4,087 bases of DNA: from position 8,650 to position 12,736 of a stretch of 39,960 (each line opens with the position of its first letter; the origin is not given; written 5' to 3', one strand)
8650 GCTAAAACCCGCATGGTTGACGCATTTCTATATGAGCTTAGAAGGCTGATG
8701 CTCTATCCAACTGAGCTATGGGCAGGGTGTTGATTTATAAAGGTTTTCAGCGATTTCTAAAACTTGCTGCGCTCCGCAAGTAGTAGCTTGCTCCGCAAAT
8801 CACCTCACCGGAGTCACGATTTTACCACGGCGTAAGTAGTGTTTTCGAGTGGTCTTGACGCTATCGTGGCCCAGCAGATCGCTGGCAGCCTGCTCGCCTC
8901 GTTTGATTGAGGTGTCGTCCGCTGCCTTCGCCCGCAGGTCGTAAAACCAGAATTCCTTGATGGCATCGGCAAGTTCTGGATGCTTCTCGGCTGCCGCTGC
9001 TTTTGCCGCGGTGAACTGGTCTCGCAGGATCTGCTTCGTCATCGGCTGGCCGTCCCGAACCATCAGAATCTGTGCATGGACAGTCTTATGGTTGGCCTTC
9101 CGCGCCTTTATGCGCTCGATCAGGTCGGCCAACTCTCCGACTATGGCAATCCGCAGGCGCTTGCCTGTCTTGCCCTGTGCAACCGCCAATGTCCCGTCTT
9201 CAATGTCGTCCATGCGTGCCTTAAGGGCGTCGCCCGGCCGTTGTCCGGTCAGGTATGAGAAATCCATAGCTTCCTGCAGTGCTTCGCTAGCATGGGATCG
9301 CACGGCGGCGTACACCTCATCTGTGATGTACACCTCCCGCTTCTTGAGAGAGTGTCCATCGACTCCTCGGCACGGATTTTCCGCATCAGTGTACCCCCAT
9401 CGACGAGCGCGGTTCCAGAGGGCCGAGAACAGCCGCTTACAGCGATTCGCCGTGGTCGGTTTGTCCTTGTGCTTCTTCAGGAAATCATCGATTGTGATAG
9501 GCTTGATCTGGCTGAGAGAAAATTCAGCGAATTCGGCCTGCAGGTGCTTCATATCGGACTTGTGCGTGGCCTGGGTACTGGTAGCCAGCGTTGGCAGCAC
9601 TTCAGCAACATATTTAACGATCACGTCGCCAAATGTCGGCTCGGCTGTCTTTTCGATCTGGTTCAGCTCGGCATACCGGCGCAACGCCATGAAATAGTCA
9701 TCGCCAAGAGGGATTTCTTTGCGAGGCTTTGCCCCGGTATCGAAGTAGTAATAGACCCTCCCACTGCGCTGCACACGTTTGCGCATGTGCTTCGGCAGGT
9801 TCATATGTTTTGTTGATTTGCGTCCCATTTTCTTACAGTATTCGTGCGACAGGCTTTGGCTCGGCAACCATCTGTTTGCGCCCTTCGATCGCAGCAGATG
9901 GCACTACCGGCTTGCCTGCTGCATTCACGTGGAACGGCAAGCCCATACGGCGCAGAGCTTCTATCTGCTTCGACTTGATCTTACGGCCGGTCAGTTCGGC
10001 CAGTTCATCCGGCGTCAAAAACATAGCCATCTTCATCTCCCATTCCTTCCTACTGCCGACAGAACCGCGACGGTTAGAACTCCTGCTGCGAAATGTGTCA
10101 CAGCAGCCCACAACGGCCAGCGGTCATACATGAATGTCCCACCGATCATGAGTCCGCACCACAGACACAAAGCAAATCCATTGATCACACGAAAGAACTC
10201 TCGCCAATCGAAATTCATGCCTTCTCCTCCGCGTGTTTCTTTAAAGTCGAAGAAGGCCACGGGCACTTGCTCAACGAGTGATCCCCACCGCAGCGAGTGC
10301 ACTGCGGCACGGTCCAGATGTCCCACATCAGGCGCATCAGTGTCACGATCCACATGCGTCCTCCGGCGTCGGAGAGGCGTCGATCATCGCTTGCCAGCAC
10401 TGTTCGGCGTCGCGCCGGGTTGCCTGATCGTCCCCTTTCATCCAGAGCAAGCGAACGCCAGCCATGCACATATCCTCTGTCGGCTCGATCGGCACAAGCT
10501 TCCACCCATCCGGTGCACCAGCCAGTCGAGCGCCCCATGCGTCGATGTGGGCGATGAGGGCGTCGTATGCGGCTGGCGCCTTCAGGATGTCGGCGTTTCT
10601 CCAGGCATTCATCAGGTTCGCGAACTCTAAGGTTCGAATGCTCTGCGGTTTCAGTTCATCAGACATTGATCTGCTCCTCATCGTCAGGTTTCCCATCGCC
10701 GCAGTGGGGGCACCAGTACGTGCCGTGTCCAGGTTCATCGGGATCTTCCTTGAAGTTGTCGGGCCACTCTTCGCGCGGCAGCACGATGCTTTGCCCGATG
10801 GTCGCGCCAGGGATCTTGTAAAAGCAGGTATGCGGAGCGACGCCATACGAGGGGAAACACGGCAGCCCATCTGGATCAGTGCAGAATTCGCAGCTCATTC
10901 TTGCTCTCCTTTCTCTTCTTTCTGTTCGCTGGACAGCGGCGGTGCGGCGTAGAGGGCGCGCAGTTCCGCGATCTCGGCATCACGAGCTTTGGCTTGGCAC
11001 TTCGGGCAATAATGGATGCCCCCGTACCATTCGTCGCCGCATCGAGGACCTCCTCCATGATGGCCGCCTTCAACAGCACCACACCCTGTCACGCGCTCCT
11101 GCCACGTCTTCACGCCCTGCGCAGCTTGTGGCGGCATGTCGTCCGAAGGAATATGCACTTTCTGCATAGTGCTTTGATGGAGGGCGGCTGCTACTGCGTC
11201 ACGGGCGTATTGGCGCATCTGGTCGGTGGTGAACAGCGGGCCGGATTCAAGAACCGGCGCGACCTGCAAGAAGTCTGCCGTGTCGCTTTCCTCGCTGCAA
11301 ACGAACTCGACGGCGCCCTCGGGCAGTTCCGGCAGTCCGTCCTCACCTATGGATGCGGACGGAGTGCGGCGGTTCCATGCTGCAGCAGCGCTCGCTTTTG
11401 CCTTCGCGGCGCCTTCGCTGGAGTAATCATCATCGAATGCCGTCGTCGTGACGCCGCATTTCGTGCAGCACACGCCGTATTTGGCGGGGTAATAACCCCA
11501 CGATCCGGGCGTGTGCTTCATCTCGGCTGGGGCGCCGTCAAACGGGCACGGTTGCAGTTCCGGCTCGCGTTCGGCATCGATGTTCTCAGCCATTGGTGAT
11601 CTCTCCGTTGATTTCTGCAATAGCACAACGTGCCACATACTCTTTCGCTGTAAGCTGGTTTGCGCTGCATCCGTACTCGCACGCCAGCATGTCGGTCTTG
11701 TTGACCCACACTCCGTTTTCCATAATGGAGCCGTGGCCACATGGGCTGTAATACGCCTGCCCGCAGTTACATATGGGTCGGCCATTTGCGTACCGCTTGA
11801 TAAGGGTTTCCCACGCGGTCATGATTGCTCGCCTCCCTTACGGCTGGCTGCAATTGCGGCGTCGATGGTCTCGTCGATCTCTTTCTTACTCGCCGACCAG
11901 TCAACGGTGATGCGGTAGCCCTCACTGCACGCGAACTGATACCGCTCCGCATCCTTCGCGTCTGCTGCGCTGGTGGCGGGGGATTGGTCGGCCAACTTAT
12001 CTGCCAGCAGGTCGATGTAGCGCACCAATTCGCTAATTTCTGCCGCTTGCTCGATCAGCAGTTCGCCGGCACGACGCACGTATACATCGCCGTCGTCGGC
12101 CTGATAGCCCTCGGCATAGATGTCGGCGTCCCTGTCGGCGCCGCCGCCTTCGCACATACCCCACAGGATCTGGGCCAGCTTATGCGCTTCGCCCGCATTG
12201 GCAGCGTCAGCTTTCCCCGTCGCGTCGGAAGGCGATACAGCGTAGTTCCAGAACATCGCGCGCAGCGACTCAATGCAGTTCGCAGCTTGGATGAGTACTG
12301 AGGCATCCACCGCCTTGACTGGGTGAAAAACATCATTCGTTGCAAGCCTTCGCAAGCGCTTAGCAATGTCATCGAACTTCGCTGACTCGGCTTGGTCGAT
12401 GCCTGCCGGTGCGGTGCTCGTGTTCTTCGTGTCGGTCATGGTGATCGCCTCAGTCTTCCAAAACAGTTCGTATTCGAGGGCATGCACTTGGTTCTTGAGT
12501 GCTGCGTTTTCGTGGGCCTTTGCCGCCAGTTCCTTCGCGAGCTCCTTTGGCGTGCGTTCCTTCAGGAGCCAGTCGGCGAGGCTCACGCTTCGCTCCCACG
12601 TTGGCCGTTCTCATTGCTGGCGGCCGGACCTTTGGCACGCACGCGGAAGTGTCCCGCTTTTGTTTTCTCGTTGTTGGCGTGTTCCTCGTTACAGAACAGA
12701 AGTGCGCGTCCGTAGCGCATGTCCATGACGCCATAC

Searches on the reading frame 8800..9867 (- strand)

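Call 88: search_protein_families(library=pfam, proteins=[window:8800-9867:-], max_evalue=0.01)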
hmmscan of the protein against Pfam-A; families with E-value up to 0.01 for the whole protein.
window:8800-9867:- (355 aa): 3 families
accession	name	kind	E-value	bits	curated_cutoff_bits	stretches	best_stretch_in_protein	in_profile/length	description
PF00589.27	Phage_integrase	-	1.4e-14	54.7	27.1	1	192-346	19-167/172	Phage integrase family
PF22022.2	Phage_int_M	-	0.0017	19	27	1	79-165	1-90/96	Phage integrase central domain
PF14659.12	Phage_int_SAM_3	-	0.0028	18.3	22.6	1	78-132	1-56/58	Phage integrase, N-terminal SAM-like domain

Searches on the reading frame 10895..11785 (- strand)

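Call 34: search_protein_families(library=phrogs, proteins=[window:10895-11785:-], max_evalue=0.01)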
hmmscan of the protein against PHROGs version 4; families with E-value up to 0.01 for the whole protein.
window:10895-11785:- (296 aa): 1 family
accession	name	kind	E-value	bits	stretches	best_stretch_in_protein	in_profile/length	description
phrog_599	-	moron, auxiliary metabolic gene and host takeover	8.8e-08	33.6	1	73-145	70-131/262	Lar-like restriction alleviation protein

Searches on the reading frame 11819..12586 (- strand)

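Call 34: search_protein_families(library=phrogs, proteins=[window:11819-12586:-], max_evalue=0.01)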
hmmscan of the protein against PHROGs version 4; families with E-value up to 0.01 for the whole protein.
window:11819-12586:- (255 aa): 0 families

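Call 88: search_protein_families(library=pfam, proteins=[window:11819-12586:-], max_evalue=0.01)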
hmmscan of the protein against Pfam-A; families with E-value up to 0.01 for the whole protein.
window:11819-12586:- (255 aa): 1 family
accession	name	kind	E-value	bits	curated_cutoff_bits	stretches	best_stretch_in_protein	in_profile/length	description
PF04102.17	SlyX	-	0.0011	20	30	0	176-212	25-61/67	SlyX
